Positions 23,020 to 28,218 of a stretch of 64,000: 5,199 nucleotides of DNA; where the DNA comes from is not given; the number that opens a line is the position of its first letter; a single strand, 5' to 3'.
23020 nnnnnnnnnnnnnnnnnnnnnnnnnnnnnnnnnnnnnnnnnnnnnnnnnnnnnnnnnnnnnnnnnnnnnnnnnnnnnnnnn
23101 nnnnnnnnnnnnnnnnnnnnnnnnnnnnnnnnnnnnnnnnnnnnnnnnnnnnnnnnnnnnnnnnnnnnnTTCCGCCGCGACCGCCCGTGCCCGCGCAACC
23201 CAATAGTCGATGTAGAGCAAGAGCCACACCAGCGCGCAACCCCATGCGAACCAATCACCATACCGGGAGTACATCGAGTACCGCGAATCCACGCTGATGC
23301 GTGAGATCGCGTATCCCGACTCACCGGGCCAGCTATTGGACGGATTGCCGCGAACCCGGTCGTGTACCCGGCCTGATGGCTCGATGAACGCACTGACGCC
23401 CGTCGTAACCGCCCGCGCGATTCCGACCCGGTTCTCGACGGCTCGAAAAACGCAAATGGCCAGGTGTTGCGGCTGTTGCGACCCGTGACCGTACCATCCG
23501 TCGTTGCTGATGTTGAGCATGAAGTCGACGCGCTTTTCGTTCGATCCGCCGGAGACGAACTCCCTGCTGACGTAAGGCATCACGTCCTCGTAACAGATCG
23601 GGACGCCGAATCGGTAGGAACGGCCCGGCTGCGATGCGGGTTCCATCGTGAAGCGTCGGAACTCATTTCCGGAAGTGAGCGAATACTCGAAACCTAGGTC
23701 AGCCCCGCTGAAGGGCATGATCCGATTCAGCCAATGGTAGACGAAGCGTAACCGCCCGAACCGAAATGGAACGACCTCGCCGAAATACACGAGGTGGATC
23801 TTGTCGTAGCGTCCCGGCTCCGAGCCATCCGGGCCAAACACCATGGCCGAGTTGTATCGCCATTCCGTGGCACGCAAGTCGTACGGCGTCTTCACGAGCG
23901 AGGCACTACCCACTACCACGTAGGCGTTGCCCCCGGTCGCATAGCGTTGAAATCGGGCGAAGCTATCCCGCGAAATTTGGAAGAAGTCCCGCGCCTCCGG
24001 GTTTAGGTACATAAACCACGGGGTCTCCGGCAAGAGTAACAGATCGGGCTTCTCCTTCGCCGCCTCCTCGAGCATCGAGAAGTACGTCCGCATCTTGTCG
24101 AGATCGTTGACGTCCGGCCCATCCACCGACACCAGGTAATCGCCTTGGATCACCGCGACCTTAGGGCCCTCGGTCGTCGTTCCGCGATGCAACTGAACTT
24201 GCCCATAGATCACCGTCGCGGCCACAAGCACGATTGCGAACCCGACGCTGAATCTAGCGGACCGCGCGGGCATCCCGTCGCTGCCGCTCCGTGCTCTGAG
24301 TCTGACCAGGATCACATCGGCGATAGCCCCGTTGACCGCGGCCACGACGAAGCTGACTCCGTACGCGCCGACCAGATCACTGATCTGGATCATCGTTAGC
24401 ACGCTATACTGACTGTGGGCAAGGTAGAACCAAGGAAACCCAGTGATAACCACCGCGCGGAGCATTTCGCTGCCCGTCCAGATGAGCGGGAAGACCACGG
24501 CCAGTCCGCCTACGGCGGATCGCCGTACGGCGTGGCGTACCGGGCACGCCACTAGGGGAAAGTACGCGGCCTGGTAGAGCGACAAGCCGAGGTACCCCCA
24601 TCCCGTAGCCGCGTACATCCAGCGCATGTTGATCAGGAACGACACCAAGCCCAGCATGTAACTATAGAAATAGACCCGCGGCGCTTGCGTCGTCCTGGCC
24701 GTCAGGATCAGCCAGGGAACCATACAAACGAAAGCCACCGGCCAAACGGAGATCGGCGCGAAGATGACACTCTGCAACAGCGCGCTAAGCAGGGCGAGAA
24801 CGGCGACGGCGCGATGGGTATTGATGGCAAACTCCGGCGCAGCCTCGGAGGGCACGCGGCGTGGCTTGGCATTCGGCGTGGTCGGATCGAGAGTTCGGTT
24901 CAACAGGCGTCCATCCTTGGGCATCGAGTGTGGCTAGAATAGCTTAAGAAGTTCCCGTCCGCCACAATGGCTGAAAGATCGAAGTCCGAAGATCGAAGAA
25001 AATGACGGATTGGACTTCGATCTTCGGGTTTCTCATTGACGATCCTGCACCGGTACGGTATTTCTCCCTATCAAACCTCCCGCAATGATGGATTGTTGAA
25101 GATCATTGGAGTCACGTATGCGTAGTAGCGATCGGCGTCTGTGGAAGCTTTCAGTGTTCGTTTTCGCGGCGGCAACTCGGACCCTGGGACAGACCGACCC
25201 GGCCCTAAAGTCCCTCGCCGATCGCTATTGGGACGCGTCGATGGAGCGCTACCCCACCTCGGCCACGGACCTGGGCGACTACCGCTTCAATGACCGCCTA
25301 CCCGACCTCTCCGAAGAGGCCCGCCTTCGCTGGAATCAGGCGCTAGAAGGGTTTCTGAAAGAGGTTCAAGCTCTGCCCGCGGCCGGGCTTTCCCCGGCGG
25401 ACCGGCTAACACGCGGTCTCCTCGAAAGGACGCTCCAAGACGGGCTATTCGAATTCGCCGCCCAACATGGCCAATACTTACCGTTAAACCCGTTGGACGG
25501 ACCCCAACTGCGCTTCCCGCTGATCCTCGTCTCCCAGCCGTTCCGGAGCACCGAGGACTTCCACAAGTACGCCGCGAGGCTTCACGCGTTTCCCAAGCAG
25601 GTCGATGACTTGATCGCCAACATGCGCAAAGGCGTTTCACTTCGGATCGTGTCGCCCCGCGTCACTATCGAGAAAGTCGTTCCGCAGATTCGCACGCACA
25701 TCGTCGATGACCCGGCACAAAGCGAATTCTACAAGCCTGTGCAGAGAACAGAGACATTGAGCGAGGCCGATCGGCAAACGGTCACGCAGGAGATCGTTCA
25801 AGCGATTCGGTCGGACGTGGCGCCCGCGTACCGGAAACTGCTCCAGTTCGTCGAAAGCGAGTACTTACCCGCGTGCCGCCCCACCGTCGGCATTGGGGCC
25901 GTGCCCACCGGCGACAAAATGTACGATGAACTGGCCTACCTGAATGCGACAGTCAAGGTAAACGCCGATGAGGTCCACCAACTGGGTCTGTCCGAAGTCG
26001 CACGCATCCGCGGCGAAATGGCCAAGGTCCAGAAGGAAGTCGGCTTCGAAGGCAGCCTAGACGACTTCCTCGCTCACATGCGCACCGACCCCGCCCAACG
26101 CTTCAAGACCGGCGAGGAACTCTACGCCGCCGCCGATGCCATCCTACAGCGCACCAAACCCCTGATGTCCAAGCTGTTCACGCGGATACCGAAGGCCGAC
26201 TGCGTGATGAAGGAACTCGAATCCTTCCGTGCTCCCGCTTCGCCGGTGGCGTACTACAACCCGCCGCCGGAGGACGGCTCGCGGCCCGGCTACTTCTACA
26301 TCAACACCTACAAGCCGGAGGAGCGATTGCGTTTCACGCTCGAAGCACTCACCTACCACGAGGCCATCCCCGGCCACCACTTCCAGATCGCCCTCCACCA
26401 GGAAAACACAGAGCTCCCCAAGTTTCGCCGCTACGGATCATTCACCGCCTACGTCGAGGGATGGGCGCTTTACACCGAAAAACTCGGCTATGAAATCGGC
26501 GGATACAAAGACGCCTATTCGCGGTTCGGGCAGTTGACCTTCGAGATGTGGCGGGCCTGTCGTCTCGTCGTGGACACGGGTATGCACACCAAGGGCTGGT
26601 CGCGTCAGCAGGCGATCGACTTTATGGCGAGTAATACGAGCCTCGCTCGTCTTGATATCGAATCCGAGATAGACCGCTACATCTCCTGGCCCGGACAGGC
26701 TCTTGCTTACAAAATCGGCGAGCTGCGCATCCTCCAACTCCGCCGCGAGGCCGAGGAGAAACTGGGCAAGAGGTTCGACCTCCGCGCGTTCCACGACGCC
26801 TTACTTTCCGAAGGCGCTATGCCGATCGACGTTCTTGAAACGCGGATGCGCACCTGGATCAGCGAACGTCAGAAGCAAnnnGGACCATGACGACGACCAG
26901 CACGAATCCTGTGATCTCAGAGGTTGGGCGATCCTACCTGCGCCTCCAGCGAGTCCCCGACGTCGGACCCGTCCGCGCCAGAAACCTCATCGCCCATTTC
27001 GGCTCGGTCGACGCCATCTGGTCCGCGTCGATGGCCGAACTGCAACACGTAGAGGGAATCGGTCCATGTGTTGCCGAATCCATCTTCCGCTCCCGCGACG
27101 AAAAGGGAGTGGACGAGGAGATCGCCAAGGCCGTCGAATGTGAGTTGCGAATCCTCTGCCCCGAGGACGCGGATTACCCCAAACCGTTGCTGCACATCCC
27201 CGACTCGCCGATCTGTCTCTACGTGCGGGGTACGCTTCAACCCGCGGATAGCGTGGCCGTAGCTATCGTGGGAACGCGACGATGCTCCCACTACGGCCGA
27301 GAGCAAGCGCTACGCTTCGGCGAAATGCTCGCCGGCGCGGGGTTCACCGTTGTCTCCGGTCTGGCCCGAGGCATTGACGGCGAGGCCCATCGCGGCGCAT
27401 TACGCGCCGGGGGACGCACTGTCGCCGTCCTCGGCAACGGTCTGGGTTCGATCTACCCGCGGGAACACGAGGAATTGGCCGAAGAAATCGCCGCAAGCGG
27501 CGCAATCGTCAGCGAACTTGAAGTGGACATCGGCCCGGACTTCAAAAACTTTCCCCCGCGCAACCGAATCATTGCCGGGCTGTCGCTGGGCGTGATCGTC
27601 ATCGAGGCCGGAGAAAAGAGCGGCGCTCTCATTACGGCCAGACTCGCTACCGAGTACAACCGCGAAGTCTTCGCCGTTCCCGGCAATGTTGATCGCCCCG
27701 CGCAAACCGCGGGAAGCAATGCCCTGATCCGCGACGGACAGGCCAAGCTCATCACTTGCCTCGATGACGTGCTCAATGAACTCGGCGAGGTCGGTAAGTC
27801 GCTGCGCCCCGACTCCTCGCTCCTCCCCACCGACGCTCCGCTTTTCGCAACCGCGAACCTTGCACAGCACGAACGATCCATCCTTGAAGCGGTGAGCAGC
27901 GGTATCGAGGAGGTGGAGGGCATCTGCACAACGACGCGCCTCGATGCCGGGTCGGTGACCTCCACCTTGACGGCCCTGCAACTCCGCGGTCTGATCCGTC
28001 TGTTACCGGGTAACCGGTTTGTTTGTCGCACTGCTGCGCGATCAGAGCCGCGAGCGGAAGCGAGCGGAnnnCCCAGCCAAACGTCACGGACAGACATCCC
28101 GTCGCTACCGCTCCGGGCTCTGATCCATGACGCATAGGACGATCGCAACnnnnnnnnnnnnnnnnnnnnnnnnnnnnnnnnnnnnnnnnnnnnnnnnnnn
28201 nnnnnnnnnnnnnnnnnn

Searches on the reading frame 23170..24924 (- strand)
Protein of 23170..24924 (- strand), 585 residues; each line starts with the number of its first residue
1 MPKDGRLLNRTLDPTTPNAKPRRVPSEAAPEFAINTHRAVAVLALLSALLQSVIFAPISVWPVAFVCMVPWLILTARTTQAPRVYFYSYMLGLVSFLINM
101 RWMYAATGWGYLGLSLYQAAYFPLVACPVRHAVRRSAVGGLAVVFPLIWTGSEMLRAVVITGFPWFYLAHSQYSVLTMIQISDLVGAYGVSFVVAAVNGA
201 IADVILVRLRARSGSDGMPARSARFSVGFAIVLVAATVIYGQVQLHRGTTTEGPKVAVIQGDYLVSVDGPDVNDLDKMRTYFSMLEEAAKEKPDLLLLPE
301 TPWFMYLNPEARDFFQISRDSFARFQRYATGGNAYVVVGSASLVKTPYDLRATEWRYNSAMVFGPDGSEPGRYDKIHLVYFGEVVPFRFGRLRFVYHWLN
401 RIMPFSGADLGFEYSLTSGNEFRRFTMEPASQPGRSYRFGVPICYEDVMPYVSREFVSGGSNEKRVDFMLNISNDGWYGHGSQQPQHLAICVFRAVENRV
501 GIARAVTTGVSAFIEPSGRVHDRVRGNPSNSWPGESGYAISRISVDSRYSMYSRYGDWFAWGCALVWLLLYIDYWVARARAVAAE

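Call 56: search_protein_families(library=pfam, proteins=[window:23170-24924:-], max_evalue=0.001)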
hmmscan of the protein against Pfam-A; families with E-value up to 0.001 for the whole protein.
window:23170-24924:- (585 aa): 2 families
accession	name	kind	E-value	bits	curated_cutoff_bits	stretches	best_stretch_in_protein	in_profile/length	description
PF20154.4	LNT_N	-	8.7e-31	107.7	27.1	1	47-200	1-159/159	Apolipoprotein N-acyltransferase N-terminal domain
PF00795.27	CN_hydrolase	-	1.1e-20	74.6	23.2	1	256-520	2-230/256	Carbon-nitrogen hydrolase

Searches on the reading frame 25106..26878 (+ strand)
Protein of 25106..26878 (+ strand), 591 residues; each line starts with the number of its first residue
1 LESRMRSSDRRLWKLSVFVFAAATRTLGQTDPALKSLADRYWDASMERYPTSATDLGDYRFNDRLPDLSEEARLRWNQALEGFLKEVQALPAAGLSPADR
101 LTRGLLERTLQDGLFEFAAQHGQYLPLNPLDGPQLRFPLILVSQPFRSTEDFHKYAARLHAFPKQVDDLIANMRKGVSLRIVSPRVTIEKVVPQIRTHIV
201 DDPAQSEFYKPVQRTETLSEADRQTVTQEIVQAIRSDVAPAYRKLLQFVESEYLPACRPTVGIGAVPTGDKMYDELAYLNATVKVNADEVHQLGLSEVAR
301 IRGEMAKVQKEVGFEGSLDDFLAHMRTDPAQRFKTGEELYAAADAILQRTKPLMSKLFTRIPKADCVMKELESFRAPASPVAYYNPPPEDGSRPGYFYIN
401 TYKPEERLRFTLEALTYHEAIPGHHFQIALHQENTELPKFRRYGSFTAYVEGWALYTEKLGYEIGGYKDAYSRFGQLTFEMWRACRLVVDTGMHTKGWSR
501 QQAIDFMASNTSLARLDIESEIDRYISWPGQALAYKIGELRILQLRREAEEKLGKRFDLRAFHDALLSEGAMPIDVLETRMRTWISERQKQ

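Call 56: search_protein_families(library=pfam, proteins=[window:25106-26878:+], max_evalue=0.001)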
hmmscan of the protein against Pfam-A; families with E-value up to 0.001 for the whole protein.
window:25106-26878:+ (591 aa): 1 family
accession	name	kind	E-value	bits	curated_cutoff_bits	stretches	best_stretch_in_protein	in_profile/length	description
PF05960.17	DUF885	-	9.2e-181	603.5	32.4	1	50-581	1-532/532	Bacterial protein of unknown function (DUF885)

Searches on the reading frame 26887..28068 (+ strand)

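Call 56: search_protein_families(library=pfam, proteins=[window:26887-28068:+], max_evalue=0.001)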
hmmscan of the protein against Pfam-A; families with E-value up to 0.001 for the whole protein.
window:26887-28068:+ (394 aa): 8 families
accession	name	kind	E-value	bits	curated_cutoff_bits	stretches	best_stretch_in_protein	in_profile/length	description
PF02481.21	DNA_processg_A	-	1.9e-73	246.6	29.6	1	86-289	6-210/212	DNA recombination-mediator protein A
PF12826.13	HHH_2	-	2.1e-11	44.3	27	1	23-67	8-52/64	Helix-hairpin-helix motif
PF14520.12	HHH_5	-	1.2e-08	35.7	27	1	19-66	3-51/57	Helix-hairpin-helix domain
PF18306.6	LDcluster4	-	1e-07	32.2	26.3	1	124-265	3-124/151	SLOG cluster4 family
PF12836.13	HHH_3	-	1.9e-06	28.3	27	1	46-74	10-38/65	Helix-hairpin-helix motif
PF17782.7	DprA_WH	-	2.7e-06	27.8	22.9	1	321-376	6-61/61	DprA winged helix domain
PF00633.29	HHH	-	1.8e-05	24.8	24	0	47-67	8-28/30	Helix-hairpin-helix motif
PF21102.3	DprA_N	-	0.00058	20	22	0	16-43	6-33/64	DprA-like N-terminal HHH domain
